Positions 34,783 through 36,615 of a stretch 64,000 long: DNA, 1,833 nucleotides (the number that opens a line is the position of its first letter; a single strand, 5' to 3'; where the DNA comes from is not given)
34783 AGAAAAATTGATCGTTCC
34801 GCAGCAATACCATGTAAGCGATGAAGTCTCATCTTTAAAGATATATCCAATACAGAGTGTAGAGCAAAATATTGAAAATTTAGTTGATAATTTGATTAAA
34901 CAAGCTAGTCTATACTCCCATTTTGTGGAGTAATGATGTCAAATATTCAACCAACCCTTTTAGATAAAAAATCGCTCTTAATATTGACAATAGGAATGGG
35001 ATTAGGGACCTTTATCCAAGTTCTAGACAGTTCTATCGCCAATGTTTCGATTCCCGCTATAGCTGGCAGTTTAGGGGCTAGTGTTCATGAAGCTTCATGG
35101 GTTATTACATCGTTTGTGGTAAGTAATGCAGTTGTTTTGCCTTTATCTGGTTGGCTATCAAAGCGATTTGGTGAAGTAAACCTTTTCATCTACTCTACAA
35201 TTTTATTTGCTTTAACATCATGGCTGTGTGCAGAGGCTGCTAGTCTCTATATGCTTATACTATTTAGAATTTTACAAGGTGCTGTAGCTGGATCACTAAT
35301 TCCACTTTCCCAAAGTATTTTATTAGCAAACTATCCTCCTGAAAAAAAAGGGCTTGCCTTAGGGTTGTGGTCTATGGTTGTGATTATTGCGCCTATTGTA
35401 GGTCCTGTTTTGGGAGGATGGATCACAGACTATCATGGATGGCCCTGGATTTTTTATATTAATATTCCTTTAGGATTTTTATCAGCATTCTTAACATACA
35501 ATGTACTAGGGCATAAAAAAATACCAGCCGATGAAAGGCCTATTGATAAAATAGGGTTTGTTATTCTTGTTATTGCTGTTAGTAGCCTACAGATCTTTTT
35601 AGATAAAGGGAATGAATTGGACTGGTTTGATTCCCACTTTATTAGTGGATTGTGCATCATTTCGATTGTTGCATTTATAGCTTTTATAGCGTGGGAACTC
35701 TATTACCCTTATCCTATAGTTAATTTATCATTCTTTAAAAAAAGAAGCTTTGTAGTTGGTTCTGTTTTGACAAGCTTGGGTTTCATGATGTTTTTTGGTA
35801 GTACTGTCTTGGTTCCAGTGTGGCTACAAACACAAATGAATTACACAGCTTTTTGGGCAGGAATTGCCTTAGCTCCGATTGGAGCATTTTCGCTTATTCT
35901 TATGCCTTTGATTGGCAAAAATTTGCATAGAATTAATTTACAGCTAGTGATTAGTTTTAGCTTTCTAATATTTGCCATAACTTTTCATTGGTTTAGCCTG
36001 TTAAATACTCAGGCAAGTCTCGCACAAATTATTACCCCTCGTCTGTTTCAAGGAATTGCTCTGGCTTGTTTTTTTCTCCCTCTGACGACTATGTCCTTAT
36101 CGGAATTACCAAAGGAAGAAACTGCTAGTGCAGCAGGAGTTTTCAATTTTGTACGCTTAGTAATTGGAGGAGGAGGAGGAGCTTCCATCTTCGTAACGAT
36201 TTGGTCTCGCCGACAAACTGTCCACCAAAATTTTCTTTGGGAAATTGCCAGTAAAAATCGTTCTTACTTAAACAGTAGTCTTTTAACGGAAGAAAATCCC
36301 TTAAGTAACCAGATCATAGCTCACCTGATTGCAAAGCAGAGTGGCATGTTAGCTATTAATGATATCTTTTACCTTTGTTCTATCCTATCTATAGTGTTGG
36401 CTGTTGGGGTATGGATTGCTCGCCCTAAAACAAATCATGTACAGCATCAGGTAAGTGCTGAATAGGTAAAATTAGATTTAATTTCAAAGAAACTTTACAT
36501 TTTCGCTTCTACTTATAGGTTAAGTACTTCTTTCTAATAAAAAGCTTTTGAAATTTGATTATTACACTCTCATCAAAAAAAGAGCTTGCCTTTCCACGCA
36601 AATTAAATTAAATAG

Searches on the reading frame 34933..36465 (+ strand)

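Call 43: search_protein_families(library=pfam, proteins=[window:34933-36465:+], max_evalue=0.00001)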
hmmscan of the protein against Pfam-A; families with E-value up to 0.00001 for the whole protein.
window:34933-36465:+ (510 aa): 1 family
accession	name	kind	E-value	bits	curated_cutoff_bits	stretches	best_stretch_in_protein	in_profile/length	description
PF07690.21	MFS_1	-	3e-55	188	33.4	1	23-413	2-343/347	Major Facilitator Superfamily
